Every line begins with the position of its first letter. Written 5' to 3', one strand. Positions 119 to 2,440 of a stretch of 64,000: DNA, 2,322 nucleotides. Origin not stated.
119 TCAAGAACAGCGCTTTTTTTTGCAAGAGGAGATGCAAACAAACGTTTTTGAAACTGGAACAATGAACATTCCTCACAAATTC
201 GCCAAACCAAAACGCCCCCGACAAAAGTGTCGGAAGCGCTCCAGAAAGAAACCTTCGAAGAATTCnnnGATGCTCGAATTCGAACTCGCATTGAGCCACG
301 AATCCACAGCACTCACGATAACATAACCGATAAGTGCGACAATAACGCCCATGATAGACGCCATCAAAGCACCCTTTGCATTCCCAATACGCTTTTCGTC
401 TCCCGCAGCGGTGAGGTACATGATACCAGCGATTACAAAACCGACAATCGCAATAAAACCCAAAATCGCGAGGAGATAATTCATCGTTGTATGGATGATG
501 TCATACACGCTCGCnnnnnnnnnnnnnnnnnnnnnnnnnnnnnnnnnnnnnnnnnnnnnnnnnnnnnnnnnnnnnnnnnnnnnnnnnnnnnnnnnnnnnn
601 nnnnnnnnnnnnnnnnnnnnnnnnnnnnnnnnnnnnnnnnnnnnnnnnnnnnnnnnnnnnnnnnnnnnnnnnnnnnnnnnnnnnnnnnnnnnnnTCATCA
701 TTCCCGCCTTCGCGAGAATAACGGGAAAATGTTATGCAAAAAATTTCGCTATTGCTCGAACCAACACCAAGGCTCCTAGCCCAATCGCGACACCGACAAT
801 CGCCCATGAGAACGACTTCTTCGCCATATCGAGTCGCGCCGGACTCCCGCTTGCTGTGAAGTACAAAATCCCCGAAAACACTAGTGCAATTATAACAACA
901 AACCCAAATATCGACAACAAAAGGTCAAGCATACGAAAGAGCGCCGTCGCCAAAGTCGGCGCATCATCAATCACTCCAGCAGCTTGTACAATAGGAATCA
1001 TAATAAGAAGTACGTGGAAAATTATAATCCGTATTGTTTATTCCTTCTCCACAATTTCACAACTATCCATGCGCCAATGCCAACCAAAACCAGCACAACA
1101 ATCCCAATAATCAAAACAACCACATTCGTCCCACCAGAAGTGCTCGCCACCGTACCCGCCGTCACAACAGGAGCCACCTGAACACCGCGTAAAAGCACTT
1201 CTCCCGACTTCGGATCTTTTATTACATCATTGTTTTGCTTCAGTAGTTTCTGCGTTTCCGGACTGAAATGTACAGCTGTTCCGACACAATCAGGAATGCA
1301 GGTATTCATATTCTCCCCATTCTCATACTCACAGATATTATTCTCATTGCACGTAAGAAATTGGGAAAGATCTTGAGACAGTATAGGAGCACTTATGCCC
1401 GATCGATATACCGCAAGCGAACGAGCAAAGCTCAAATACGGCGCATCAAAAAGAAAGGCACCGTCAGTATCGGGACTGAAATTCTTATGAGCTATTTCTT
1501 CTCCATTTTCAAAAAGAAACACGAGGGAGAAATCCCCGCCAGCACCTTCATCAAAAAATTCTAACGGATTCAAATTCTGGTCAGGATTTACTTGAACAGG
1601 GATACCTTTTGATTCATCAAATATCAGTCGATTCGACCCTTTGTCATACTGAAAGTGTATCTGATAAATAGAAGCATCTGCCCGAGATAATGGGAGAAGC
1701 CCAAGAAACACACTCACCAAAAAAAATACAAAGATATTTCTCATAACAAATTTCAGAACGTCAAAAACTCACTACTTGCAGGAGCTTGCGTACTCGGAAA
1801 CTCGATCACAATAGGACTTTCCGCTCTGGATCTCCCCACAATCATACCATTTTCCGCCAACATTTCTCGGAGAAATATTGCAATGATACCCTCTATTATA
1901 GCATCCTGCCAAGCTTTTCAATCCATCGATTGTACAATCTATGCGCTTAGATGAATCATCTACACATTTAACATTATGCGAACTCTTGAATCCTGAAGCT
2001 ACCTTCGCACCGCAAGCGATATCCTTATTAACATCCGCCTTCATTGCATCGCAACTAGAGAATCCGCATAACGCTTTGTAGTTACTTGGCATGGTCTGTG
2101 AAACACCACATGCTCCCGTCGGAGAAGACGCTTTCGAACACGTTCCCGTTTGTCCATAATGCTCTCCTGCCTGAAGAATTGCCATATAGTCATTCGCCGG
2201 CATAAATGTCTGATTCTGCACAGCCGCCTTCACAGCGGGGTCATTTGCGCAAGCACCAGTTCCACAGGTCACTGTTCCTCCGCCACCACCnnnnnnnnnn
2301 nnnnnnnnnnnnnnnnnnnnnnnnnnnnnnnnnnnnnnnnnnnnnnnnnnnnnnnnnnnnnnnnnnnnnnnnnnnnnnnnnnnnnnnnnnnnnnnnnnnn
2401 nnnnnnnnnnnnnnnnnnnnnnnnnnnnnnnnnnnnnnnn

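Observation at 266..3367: Three tandem paralogous VirB2/TrbC-like helical-hairpin modules, one embedded in a roughly 530-aa Cys/Thr/Gly-rich secreted protein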

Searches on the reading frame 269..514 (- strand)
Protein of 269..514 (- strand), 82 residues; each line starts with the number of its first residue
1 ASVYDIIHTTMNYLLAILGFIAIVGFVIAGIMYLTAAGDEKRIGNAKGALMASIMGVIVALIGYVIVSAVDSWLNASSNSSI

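Call 52: search_solved_structures(query=A5, max_evalue=10, show_alignments=3)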
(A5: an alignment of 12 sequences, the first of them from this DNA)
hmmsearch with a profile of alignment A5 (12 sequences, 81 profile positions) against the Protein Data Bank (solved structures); distinct sequences matched with E-value up to 10: 23.
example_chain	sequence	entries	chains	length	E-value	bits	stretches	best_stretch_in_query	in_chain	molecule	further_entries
3wwa_A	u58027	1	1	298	0.00026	24.1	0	30-55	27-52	Pizza7H protein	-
6qsd_A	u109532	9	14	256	0.00048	23.2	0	30-55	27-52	Pizza6S | Pizza6-S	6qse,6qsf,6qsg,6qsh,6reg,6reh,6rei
6rej_A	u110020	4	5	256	0.00055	23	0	30-55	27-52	Pizza6-SH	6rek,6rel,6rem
3ww9_A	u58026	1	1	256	0.00064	22.8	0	30-55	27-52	pizza6 protein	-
6f0t_A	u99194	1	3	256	0.00078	22.6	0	30-55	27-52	Pizza6-SFW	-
6ren_A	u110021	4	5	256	0.0028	20.8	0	30-55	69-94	3fPizza6-SH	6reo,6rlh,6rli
7zqg_A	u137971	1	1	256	0.034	17.3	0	30-55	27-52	Pizza6-KSH-TSH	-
7zq2_A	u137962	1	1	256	0.034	17.3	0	30-55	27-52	Pizza6-RSH-TSH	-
7zcj_A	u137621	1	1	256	0.036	17.2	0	30-55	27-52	Pizza6-TNH-TSH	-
7zpz_A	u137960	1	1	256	0.055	16.6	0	30-55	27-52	Pizza6-TSR-TSH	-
6f0s_A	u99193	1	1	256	0.062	16.5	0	30-55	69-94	Pizza6-SYW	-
7zpw_A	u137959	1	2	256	0.1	15.8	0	30-55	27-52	Pizza6-TSK-TSH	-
3ww8_A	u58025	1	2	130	0.1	15.8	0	30-55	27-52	Pizza3 protein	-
7zph_A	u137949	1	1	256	0.12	15.5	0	30-55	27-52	Pizza6-TNK-RSH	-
4zcn_A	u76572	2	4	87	0.68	13.2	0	30-55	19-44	nvPizza2-S16S58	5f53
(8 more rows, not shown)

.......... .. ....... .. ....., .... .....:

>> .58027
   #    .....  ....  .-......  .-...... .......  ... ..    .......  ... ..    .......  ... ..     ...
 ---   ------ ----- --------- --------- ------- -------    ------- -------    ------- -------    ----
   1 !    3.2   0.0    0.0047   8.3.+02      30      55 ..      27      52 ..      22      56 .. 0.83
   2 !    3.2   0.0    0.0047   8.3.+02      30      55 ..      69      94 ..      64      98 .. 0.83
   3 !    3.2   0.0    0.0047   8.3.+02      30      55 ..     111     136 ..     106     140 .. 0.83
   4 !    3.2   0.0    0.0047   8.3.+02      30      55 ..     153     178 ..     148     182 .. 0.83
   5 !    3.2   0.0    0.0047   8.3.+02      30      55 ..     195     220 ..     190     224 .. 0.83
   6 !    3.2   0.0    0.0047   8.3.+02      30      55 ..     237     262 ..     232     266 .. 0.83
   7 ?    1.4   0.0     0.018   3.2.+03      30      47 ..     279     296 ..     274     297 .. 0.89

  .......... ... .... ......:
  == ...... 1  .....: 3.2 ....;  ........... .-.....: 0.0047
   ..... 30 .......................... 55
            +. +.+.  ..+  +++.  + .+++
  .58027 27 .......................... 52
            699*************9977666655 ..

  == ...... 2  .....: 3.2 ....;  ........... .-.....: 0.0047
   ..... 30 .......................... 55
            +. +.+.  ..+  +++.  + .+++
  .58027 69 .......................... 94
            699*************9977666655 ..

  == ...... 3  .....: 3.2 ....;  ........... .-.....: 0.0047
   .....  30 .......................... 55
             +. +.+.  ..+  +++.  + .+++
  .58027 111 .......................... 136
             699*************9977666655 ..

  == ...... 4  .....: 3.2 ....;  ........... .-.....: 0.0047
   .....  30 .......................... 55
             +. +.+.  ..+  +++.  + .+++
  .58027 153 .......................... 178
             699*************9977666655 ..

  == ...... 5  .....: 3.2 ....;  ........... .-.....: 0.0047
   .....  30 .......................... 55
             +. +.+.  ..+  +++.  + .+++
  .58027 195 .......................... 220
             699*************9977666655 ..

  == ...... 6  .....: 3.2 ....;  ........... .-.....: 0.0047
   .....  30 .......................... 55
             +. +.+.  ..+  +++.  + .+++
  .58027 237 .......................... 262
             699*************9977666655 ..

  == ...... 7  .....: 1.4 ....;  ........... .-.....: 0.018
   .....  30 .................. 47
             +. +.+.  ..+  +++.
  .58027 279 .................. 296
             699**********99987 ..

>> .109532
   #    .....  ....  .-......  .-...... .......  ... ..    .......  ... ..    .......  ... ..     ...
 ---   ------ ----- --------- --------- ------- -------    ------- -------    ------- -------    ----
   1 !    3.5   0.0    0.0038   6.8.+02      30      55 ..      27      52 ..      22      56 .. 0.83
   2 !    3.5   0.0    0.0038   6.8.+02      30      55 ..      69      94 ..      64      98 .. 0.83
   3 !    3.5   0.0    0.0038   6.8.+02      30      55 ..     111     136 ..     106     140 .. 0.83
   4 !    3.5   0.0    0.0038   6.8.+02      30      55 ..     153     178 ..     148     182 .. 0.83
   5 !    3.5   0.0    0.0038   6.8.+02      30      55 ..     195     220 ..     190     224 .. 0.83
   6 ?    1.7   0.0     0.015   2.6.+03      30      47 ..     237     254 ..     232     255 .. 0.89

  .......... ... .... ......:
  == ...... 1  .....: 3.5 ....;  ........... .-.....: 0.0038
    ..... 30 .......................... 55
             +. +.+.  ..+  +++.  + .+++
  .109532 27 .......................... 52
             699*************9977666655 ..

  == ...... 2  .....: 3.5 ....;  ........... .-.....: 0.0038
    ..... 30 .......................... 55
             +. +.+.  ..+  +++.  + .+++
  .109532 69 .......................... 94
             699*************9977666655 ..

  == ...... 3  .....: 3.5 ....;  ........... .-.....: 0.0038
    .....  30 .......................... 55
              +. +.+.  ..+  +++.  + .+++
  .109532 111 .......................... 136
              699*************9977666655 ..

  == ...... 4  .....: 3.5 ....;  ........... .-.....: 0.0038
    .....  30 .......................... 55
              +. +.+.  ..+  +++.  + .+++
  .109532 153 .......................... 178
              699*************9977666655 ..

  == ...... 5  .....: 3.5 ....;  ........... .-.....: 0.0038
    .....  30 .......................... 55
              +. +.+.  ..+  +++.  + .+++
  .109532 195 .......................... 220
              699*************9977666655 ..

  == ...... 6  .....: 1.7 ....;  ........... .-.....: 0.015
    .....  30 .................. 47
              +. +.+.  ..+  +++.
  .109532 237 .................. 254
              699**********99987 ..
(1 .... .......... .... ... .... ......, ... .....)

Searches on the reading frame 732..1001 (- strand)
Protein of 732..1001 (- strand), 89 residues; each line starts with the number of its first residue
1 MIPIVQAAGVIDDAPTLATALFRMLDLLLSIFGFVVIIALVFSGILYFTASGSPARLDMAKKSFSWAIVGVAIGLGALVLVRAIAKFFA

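Call 3: search_protein_families(library=pfam, proteins=[window:732-1001:-], max_evalue=1)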
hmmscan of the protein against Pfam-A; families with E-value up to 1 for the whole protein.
window:732-1001:- (89 aa): 3 families
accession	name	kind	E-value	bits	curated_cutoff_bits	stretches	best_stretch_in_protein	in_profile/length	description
PF18895.5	T4SS_pilin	-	2e-09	37.8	26.6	1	17-84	5-71/71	Type IV secretion system pilin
PF00122.25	E1-E2_ATPase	-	0.12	12.3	28.1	1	8-80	98-168/181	E1-E2 ATPase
PF20990.2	DUF2207_C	-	0.68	10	33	1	8-81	124-182/247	Predicted membrane protein (DUF2207) C-terminal domain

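Call 4: search_protein_families(library=ncbifam, proteins=[window:732-1001:-], max_evalue=1)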
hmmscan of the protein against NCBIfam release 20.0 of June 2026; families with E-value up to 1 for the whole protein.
window:732-1001:- (89 aa): 3 families
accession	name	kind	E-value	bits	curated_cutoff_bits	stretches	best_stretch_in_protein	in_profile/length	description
NF045849.1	ICE_MMCAP2_0565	equivalog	0.01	15.5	40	1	28-86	17-78/80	Mbov_0395 family pilin-like conjugal transfer protein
NF045737.1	MPN070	equivalog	0.041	14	200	1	24-80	12-67/127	MPN070 family protein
NF033218.1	anchor_AmaP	equivalog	0.21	11.4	55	1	27-82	7-64/166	alkaline shock response membrane anchor protein AmaP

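Call 86: search_protein_families(library=phrogs, proteins=[window:732-1001:-], max_evalue=0.01)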
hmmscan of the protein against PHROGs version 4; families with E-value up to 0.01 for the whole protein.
window:732-1001:- (89 aa): 0 families

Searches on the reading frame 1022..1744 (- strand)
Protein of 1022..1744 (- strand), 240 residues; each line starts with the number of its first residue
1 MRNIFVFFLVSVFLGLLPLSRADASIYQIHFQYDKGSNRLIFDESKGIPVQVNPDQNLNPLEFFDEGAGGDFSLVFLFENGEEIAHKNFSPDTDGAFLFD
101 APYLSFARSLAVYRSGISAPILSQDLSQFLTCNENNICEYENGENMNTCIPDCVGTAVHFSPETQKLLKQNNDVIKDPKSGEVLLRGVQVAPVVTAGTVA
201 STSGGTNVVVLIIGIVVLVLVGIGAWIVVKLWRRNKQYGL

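Call 3: search_protein_families(library=pfam, proteins=[window:1022-1744:-], max_evalue=1)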
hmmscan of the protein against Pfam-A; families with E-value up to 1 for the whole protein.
window:1022-1744:- (240 aa): 4 families
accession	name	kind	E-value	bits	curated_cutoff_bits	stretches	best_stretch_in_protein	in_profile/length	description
PF19744.4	DUF6232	-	0.00046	21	27.4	1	183-240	33-86/117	Family of unknown function (DUF6232)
PF14375.11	Cys_rich_CWC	-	0.23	12.3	24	1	132-171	4-37/50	Cysteine-rich CWC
PF23906.1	DUF7248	-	0.65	10.5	27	0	209-240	14-47/58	Family of unknown function (DUF7248)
PF12669.12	FeoB_associated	-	0.76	10.5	27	0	215-237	4-26/44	FeoB-associated Cys-rich membrane protein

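Call 4: search_protein_families(library=ncbifam, proteins=[window:1022-1744:-], max_evalue=1)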
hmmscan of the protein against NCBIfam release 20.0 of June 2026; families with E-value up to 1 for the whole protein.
window:1022-1744:- (240 aa): 1 family
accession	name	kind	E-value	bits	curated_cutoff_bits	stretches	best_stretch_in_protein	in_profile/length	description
TIGR04402.2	mob_CxxC_CxxC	subfamily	0.11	12.7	70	1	191-238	39-89/180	mobilome CxxCx(11)CxxC protein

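Call 86: search_protein_families(library=phrogs, proteins=[window:1022-1744:-], max_evalue=0.01)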
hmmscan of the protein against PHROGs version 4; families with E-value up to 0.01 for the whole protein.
window:1022-1744:- (240 aa): 1 family
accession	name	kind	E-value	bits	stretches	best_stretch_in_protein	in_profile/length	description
phrog_18625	-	unknown function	0.0051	17.8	0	207-237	36-66/91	-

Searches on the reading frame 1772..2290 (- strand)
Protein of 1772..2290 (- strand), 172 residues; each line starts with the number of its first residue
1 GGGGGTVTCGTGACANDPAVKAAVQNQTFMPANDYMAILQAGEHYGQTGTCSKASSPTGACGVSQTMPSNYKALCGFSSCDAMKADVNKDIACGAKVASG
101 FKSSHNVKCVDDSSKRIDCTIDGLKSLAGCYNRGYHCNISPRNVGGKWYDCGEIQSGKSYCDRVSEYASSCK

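Call 20: search_solved_structures(query=window:1772-2290:-, max_evalue=10, show_alignments=2)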
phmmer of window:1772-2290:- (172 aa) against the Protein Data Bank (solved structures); distinct sequences matched with E-value up to 10: 0.

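Call 40: search_solved_structures(query=A3, max_evalue=10, show_alignments=2)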
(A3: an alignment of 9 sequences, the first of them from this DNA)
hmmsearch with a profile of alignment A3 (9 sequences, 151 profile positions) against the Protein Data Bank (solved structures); distinct sequences matched with E-value up to 10: 0.

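Call 41: search_protein_families(library=pfam, alignment_id=A3, max_evalue=10)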
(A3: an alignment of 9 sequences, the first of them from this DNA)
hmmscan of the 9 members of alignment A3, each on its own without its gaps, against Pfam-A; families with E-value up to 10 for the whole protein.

A. member 1, seq(166 aa): 1 family
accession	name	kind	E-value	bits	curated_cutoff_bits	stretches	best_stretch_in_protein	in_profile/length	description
PF13406.11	SLT_2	-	0.29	10.7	24.3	1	46-67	147-168/292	Transglycosylase SLT domain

B. families by the number of members that match (of 9 scanned): 4 families
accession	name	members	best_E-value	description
PF01464.25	SLT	2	0.00081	Transglycosylase SLT domain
PF13406.11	SLT_2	2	0.043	Transglycosylase SLT domain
PF22150.1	Tt1218-like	2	0.078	Type IV pilin Tt1218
PF16077.10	Spaetzle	1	0.14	Spaetzle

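Call 66: search_protein_representatives(protein=window:1772-2290:-)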
Query: 172 residues. Proteins with E-value up to 0.001 (for the whole library): 12; up to 1e-10: 3; up to 1e-30: 3. The best 12 are listed.
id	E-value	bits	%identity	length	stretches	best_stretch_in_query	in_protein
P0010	1.8e-87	308.2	81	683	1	2-172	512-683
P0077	7.1e-45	169.5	84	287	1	2-98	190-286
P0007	1.9e-34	135.5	53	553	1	1-172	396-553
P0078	8.3e-09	52.0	35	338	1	1-171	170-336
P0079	1.1e-08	51.7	47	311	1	4-103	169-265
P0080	2.2e-08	50.7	43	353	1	2-109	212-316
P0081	2.1e-06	44.2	47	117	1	50-171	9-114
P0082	6.8e-06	42.5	40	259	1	3-136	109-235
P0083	1.8e-05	41.2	40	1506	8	124-148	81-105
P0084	8.0e-05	39.1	38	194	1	1-172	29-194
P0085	2.8e-04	37.3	35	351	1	3-171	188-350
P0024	7.8e-04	35.8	45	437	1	2-172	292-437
